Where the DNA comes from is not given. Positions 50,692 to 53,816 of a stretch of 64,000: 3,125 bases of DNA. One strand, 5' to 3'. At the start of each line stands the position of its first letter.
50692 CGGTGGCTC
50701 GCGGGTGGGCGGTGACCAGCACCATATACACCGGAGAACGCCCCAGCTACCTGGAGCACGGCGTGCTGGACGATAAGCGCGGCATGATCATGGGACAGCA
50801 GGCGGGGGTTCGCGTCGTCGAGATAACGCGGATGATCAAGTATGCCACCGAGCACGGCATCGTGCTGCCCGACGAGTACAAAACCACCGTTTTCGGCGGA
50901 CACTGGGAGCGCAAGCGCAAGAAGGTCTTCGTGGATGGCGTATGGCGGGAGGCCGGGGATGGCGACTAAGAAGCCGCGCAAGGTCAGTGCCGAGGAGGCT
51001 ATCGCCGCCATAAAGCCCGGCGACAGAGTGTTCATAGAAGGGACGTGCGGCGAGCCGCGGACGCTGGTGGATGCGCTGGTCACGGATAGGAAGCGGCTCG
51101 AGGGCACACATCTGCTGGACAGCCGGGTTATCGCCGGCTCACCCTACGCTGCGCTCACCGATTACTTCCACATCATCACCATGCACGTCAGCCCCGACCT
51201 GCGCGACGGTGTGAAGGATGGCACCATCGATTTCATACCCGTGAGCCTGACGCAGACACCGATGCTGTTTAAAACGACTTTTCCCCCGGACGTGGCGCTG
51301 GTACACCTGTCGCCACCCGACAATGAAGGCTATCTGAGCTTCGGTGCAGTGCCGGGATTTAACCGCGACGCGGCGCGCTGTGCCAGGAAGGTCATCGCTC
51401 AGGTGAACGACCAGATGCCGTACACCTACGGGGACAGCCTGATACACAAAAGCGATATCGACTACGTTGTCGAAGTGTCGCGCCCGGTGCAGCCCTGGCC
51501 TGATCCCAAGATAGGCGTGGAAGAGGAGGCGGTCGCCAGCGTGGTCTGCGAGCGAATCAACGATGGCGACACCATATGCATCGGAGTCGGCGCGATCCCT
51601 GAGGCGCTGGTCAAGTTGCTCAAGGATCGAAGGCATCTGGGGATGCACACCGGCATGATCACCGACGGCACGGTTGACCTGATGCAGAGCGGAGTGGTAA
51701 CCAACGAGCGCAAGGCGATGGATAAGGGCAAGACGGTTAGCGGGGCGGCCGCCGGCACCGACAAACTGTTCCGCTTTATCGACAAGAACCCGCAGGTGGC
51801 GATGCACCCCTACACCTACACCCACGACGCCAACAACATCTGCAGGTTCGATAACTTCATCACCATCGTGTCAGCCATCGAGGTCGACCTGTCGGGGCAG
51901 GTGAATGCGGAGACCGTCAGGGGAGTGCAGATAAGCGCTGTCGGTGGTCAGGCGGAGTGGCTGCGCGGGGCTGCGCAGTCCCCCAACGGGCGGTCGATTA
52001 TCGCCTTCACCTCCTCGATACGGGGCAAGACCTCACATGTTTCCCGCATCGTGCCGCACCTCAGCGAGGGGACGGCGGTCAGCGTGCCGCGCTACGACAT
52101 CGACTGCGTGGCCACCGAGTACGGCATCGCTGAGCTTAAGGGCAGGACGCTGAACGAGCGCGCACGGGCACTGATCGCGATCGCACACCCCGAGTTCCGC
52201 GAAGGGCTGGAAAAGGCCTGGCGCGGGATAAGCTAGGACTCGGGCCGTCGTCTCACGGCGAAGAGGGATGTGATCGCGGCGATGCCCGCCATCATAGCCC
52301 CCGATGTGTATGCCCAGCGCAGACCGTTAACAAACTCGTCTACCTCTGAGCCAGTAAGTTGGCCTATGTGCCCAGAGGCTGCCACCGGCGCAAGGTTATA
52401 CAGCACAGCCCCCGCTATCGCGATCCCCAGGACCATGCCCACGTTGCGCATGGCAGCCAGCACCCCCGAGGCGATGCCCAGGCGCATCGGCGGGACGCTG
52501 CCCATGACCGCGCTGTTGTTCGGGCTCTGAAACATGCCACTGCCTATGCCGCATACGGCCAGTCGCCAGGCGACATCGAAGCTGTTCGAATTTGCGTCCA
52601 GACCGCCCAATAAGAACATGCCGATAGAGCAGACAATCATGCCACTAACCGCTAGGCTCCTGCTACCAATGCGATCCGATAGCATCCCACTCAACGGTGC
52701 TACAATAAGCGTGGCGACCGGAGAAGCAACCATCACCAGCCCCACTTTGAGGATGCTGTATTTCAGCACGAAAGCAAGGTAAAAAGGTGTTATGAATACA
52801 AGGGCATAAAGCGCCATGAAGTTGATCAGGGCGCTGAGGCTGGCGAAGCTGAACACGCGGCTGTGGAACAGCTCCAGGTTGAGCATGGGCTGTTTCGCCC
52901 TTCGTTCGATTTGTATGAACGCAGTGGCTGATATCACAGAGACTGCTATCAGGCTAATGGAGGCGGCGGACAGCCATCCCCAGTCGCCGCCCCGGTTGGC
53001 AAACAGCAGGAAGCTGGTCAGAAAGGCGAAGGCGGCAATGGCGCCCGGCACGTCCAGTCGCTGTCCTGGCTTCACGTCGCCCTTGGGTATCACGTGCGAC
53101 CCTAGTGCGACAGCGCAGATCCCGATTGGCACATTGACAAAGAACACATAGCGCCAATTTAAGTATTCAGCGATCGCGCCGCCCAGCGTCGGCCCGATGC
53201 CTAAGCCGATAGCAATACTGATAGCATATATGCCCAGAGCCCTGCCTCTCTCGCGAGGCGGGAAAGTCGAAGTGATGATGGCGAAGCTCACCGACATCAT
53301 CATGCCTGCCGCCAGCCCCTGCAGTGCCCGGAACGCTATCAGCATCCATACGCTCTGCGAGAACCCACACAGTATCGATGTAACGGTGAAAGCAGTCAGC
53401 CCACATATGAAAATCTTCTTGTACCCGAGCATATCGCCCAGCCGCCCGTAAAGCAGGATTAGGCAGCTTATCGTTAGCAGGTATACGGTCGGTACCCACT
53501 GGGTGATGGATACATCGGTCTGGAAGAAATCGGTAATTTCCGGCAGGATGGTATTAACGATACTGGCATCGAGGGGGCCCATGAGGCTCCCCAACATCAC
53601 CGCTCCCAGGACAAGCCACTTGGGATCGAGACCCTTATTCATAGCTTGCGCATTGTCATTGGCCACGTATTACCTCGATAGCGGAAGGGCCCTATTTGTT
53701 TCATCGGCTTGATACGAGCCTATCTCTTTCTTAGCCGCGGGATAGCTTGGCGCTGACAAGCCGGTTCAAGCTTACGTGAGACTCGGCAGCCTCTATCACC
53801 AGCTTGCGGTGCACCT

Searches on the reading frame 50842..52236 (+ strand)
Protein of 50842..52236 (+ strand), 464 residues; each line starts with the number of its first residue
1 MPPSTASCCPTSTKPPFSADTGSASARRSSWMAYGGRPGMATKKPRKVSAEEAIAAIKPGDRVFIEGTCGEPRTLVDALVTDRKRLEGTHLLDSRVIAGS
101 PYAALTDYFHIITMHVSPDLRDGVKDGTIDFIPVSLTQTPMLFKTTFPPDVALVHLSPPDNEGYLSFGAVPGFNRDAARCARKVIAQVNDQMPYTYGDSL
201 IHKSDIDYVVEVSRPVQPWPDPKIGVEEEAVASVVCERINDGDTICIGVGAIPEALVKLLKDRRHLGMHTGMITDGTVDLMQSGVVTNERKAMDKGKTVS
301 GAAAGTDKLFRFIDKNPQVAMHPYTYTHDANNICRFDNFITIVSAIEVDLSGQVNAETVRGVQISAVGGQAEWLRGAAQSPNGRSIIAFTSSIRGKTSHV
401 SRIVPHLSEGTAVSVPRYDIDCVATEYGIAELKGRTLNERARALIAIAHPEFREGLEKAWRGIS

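Call 53: search_protein_families(library=pfam, proteins=[window:50842-52236:+], max_evalue=0.001)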
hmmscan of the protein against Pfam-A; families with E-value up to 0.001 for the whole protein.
window:50842-52236:+ (464 aa): 3 families
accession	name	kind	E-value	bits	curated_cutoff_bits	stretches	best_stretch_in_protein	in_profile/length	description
PF13336.12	AcetylCoA_hyd_C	-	1.5e-53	181.3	23.7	1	305-459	1-153/154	Acetyl-CoA hydrolase/transferase C-terminal domain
PF02550.21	AcetylCoA_hydro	-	3.8e-15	56.9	24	1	55-211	23-188/198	Acetyl-CoA hydrolase/transferase N-terminal domain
PF01144.29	CoA_trans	-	1.8e-08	34.5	23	0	49-82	3-39/217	Coenzyme A transferase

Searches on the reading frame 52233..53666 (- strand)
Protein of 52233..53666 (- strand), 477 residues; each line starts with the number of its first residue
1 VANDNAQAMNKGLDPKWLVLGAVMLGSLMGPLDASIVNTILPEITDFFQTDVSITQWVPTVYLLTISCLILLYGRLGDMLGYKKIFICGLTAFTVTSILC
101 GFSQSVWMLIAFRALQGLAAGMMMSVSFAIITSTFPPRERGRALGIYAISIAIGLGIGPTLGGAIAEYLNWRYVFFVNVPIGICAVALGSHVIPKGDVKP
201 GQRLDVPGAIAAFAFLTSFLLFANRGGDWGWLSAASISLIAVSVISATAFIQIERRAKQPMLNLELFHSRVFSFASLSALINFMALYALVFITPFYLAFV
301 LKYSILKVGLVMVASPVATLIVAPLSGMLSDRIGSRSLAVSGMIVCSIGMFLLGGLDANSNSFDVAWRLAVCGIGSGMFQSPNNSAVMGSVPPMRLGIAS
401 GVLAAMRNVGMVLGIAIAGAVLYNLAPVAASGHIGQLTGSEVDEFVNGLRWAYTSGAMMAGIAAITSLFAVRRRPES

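Call 53: search_protein_families(library=pfam, proteins=[window:52233-53666:-], max_evalue=0.001)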
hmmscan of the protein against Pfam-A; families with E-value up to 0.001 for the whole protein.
window:52233-53666:- (477 aa): 4 families
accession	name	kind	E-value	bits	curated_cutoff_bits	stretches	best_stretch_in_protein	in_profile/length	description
PF07690.21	MFS_1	-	1.1e-74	251.9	33.4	2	24-414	2-346/347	Major Facilitator Superfamily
PF00083.30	Sugar_tr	-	1.8e-12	47.4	22.3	1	56-188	49-187/452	Sugar (and other) transporter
PF12832.13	MFS_1_like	-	3e-10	40.1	25.2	1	52-175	244-371/373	MFS_1 like family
PF03209.21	PUCC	-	0.00056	19.5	21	0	327-428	265-366/401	PUCC protein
